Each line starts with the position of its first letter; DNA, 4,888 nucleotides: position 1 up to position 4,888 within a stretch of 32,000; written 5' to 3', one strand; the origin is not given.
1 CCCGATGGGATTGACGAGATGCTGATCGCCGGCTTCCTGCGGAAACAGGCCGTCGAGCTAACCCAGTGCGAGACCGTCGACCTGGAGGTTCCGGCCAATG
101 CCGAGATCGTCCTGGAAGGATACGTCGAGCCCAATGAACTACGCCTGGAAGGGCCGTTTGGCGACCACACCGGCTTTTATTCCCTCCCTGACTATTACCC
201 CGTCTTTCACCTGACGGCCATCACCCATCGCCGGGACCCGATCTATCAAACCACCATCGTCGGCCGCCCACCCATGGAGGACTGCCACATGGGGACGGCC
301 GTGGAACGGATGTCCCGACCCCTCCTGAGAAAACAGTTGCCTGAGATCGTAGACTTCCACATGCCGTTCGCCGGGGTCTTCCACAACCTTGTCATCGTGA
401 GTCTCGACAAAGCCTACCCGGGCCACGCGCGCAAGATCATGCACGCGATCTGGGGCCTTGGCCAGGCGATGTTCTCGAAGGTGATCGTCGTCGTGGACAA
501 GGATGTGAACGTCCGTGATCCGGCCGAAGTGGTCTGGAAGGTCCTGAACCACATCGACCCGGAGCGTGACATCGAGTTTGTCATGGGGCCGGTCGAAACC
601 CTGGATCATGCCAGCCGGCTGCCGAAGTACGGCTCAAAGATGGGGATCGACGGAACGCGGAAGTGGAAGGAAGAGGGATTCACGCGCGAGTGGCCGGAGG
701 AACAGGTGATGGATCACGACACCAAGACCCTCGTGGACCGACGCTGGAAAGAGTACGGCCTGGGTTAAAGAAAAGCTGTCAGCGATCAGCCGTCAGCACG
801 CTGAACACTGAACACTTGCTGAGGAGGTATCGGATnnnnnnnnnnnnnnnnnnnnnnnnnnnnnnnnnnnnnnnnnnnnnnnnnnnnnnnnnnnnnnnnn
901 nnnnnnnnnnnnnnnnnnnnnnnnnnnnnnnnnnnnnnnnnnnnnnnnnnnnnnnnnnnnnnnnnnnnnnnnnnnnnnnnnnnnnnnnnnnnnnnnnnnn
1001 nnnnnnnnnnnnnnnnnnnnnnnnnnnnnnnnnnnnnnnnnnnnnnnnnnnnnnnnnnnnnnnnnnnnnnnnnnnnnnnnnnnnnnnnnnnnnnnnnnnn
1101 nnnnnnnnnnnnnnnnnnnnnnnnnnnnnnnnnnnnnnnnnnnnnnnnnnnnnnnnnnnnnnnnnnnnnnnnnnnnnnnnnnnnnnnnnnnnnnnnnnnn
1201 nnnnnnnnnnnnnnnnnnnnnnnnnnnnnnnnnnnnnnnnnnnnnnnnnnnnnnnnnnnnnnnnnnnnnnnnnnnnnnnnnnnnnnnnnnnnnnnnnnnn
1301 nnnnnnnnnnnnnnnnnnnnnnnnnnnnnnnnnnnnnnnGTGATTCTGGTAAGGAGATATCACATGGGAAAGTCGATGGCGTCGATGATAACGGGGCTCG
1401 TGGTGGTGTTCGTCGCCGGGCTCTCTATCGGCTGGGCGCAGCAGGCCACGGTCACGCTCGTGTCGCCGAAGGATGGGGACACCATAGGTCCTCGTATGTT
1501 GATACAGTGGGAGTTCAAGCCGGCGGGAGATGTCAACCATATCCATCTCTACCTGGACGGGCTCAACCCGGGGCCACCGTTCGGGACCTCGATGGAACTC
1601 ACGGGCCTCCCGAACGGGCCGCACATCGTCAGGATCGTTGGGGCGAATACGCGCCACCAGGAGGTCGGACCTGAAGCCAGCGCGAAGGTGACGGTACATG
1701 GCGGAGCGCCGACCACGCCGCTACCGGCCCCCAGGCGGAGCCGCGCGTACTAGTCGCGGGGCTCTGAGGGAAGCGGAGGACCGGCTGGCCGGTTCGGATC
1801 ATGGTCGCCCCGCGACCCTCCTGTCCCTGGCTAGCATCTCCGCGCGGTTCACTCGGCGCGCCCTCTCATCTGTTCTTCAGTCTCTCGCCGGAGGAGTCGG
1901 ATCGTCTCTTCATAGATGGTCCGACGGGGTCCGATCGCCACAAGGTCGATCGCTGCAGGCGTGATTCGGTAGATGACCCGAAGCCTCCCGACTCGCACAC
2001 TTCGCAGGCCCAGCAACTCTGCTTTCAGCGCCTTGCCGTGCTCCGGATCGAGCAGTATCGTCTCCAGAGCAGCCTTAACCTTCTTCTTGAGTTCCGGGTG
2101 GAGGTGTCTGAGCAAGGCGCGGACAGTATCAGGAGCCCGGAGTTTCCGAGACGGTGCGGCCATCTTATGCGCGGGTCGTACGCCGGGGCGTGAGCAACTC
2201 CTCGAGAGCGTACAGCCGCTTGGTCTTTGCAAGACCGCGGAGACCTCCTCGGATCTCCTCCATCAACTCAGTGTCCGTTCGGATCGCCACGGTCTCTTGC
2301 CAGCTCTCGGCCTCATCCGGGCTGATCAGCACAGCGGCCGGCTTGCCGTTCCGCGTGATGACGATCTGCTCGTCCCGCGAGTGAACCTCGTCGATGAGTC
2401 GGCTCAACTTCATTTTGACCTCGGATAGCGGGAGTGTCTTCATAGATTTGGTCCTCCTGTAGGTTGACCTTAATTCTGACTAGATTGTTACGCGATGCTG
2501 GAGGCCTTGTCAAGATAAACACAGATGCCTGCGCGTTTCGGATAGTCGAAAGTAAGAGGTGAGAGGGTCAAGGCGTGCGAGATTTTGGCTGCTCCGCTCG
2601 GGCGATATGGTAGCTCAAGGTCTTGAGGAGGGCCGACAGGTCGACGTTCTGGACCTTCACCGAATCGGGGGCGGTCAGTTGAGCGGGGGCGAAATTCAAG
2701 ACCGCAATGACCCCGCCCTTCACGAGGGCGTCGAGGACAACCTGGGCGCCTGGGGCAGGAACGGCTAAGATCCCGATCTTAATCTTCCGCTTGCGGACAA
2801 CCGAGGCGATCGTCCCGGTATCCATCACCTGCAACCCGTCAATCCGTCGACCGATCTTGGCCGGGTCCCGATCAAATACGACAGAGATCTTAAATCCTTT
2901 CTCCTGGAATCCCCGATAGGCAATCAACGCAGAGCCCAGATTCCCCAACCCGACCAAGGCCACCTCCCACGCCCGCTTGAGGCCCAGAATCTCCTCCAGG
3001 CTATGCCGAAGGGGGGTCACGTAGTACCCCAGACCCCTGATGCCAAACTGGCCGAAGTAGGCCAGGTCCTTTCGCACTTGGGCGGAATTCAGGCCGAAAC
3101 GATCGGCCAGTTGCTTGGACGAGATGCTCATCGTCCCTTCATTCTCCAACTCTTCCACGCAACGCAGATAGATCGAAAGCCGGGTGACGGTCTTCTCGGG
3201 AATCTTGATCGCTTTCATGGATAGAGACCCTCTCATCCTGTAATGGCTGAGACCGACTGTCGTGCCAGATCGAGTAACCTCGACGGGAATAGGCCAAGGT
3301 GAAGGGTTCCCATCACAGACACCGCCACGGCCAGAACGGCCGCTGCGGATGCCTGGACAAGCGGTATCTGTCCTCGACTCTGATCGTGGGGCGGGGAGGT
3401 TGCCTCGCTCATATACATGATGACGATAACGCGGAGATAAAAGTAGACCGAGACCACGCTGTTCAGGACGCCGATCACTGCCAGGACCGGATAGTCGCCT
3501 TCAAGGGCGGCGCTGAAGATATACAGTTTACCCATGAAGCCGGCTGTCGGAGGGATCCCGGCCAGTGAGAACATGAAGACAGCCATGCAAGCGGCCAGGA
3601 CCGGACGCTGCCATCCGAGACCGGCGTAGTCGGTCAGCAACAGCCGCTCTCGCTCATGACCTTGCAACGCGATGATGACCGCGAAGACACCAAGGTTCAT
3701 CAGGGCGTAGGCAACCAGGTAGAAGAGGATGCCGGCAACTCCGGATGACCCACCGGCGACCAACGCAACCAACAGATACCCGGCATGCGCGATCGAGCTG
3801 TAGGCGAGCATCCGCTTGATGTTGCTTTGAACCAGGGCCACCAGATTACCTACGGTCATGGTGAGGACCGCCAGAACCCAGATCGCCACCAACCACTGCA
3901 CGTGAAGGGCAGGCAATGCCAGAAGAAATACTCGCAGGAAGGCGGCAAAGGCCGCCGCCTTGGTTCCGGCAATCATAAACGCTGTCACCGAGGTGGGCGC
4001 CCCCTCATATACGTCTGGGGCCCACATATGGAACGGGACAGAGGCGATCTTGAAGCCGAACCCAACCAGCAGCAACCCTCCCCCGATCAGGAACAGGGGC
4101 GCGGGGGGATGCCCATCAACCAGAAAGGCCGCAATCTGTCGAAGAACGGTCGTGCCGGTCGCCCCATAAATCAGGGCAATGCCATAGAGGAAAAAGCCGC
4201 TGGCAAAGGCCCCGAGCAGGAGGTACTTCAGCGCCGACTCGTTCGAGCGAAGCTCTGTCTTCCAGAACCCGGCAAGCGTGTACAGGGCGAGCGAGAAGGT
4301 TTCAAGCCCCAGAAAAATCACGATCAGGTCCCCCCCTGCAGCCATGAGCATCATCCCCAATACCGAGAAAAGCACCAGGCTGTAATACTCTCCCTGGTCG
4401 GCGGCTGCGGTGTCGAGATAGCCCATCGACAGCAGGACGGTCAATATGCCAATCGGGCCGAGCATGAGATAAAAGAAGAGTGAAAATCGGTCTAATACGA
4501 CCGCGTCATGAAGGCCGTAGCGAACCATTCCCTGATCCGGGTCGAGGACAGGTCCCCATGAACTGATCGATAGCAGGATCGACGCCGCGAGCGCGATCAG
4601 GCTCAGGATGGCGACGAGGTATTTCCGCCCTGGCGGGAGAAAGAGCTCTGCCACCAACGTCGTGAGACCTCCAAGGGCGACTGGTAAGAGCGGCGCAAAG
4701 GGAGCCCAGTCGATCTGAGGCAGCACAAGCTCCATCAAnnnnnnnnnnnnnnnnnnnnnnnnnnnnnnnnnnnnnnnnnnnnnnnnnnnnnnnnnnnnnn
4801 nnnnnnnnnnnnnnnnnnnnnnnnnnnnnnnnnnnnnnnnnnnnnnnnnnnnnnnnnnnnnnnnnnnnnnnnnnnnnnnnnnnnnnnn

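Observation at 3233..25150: Two divergent tandem nuo clusters, both lacking nuoB and nuoI (and nuoG); cluster 2 also lacks nuoE and nuoF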

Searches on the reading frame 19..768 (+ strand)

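Call 19: search_protein_families(library=pfam, proteins=[window:19-768:+], max_evalue=0.01)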
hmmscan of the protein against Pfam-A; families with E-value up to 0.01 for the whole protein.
window:19-768:+ (249 aa): 2 families
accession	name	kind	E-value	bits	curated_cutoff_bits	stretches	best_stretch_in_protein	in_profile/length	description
PF20696.2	UbiD_C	-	6.9e-45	152.6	24.2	1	89-211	1-126/127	3-octaprenyl-4-hydroxybenzoate carboxy-lyase C-terminal domain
PF01977.22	UbiD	-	2.2e-36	125.4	23.3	1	1-84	122-206/206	3-octaprenyl-4-hydroxybenzoate carboxy-lyase Rift-related domain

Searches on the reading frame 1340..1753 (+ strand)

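Call 19: search_protein_families(library=pfam, proteins=[window:1340-1753:+], max_evalue=0.01)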
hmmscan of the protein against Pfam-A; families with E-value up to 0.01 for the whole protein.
window:1340-1753:+ (137 aa): 1 family
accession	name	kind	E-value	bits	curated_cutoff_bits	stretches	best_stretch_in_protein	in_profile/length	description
PF17957.7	Big_7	-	0.0058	17.7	24.1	0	37-95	2-66/70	Bacterial Ig domain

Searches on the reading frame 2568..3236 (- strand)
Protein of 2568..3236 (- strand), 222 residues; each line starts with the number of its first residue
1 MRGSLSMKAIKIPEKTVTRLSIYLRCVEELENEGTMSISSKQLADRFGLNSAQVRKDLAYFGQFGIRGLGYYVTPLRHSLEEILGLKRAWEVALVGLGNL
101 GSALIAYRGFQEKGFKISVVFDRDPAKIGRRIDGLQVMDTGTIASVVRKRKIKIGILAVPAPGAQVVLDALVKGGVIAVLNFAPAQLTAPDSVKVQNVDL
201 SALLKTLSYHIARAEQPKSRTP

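Call 19: search_protein_families(library=pfam, proteins=[window:2568-3236:-], max_evalue=0.01)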
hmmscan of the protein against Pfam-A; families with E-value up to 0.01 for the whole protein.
window:2568-3236:- (222 aa): 3 families
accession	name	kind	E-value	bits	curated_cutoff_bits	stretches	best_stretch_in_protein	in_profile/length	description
PF06971.19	Put_DNA-bind_N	-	1.1e-19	70.7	27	1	11-58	1-48/49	Putative DNA-binding protein N-terminus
PF02629.25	CoA_binding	-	6.9e-19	68.9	22.3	1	89-184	3-96/97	CoA binding domain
PF03807.23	F420_oxidored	-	0.0068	17.4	21.6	0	92-171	2-79/94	NADP oxidoreductase coenzyme F420-dependent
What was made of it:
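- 2568..3236 (-): rex (redox-sensing repressor). It overlaps the nuoN1 stop by 4 nt and is probably co-transcribed. Pfam PF06971 and PF02629 (call 19)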

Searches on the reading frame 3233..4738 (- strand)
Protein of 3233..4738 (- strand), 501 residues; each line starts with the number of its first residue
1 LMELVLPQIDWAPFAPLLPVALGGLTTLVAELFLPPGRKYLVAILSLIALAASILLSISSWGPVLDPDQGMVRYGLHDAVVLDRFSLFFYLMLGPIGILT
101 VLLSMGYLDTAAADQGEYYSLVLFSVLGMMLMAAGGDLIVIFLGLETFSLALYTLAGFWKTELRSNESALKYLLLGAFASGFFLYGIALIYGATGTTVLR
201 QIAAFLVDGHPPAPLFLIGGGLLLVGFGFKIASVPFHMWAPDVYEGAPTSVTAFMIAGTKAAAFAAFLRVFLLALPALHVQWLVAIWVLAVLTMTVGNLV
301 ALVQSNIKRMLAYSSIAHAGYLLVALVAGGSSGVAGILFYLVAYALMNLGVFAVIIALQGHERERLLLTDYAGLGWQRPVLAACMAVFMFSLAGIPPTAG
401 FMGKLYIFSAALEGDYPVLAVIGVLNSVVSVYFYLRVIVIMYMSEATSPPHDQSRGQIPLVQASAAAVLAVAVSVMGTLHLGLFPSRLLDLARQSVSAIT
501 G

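Call 6: search_protein_families(library=pfam, proteins=[window:3233-4738:-])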
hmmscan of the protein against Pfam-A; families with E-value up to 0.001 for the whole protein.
window:3233-4738:- (501 aa): 1 family
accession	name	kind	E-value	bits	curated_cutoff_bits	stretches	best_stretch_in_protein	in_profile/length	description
PF00361.26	Proton_antipo_M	-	6.2e-81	272.3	21.5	1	136-429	2-293/294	NADH:quinone oxidoreductase/Mrp antiporter, TM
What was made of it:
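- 3233..4738 (-): nuoN1. Pfam (call 6)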
